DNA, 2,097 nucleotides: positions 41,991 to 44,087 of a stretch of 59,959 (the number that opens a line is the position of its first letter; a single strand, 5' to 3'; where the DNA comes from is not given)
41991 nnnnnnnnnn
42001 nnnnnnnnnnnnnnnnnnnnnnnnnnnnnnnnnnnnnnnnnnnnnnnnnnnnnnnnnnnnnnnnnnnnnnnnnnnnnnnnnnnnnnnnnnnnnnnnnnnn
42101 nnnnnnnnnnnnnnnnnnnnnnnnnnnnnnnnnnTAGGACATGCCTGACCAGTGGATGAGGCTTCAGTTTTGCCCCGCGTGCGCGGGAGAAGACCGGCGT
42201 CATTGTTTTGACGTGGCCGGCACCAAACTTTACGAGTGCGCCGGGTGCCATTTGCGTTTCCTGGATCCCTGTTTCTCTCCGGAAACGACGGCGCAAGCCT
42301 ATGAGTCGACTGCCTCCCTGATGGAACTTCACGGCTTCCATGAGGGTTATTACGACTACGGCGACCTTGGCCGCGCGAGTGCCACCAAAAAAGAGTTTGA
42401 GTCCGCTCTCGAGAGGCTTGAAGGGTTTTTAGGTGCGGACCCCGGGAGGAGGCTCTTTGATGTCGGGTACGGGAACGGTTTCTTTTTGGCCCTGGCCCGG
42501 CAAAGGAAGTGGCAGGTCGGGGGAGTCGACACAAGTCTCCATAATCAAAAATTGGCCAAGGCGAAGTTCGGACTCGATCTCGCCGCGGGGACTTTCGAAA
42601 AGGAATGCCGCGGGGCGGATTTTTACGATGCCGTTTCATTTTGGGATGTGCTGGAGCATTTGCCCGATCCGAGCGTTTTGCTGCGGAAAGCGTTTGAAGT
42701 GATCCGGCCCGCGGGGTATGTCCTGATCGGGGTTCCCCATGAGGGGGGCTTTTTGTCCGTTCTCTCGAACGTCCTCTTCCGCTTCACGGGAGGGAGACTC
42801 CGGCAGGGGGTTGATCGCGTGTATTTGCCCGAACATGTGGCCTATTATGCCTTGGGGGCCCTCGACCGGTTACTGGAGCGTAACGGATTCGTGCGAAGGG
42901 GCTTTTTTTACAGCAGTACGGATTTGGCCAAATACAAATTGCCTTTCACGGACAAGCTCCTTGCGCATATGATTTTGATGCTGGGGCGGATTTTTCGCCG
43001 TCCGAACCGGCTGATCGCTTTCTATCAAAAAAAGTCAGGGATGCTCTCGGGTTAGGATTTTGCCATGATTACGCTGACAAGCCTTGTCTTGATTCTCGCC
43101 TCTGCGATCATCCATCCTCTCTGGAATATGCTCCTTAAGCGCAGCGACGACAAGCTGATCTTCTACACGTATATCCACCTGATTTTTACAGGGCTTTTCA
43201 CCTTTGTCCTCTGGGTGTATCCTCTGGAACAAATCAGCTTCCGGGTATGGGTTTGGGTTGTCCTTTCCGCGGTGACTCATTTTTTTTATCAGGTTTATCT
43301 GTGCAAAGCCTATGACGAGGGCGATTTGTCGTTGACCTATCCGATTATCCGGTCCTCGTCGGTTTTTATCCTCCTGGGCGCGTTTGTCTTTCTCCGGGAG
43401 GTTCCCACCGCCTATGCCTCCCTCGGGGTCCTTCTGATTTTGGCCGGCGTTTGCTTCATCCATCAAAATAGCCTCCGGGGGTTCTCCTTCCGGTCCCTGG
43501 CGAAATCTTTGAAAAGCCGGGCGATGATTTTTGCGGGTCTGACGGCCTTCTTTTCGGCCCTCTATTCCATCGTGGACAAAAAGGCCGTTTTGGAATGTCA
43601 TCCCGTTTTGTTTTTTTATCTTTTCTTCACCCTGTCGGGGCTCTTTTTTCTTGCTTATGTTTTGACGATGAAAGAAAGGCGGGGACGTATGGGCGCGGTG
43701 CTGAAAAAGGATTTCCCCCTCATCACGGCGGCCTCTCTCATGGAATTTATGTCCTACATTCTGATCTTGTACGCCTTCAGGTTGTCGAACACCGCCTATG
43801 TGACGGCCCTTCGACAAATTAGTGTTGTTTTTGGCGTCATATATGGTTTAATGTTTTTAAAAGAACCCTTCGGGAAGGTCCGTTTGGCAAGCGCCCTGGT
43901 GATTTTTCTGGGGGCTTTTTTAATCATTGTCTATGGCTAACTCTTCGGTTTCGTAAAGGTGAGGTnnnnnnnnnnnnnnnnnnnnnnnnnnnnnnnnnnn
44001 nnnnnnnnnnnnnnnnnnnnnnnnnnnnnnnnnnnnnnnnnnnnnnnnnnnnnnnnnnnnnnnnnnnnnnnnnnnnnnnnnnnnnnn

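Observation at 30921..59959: A 29-kb co-directional locus combining many GT-C transferases, radical SAM enzymes and a phosphonate pathway: candidate undescribed envelope-modification system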

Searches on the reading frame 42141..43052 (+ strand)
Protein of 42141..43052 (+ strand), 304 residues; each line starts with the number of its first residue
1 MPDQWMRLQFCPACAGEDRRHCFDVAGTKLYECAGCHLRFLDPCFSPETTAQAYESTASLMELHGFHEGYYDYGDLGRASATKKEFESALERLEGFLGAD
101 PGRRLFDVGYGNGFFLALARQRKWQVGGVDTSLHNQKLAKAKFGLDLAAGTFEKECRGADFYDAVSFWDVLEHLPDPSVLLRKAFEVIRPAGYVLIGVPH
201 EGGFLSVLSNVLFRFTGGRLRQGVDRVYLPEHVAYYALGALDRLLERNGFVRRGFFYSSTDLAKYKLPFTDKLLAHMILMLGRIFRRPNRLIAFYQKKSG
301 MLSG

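Call 4: search_protein_families(library=pfam, proteins=[window:42141-43052:+], max_evalue=0.01)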
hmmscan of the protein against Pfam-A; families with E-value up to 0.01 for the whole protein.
window:42141-43052:+ (304 aa): 5 families
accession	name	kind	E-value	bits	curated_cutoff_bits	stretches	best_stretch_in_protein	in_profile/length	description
PF13489.12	Methyltransf_23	-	2.8e-19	69.9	27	1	89-250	12-159/164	Methyltransferase domain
PF08241.18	Methyltransf_11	-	5e-10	40.3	21.2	1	107-196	2-95/95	Methyltransferase domain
PF13649.12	Methyltransf_25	-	1e-06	29.8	27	1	107-192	3-97/97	Methyltransferase domain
PF08242.18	Methyltransf_12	-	4.6e-06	27.7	30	1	107-193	2-97/98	Methyltransferase domain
PF13847.12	Methyltransf_31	-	0.00093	19.3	27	1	101-197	3-110/145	Methyltransferase domain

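Call 57: search_protein_families(library=ncbifam, proteins=[window:42141-43052:+], max_evalue=0.0001)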
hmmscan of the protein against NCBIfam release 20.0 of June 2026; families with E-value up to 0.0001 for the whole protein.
window:42141-43052:+ (304 aa): 2 families
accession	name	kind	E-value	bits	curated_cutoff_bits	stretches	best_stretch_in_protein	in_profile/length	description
TIGR01983.1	UbiG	equivalog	3.4e-09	36.4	102.95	1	102-196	50-151/228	bifunctional 2-polyprenyl-6-hydroxyphenol methylase/3-demethylubiquinol 3-O-methyltransferase UbiG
NF045667.1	MTase_DVU1556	equivalog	1.2e-06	28.2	155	1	92-196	13-119/213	DVU_1556 family methyltransferase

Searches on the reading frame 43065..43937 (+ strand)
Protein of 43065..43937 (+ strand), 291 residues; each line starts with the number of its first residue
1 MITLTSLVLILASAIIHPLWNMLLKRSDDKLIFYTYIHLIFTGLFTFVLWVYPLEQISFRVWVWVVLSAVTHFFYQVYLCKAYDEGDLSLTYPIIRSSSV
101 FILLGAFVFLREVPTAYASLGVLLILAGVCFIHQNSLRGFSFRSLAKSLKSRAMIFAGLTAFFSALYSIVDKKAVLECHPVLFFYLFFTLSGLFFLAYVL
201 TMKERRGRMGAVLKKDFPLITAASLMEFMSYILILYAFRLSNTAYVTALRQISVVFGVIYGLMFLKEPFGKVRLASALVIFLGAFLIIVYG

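Call 4: search_protein_families(library=pfam, proteins=[window:43065-43937:+], max_evalue=0.01)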
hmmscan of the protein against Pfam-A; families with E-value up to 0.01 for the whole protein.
window:43065-43937:+ (291 aa): 2 families
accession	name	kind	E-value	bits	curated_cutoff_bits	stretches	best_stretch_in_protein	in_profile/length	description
PF00892.27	EamA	-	1.8e-22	80.5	28.2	2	153-288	3-134/135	EamA-like transporter family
PF06800.18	Sugar_transport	-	0.00038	20.4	26.3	1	42-289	35-272/280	Sugar transport protein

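Call 57: search_protein_families(library=ncbifam, proteins=[window:43065-43937:+], max_evalue=0.0001)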
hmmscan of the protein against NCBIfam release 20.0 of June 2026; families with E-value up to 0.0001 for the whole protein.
window:43065-43937:+ (291 aa): 2 families
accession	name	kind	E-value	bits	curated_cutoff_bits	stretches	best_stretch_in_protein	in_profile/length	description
TIGR03340.1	phn_DUF6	hypoth_equivalog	7.6e-40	137.3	288.15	1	6-285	2-279/281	phosphonate utilization associated putative membrane protein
TIGR00950.1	2A78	equivalog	3e-06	26.8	230.2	1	29-284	16-263/264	carboxylate/amino acid/amine transporter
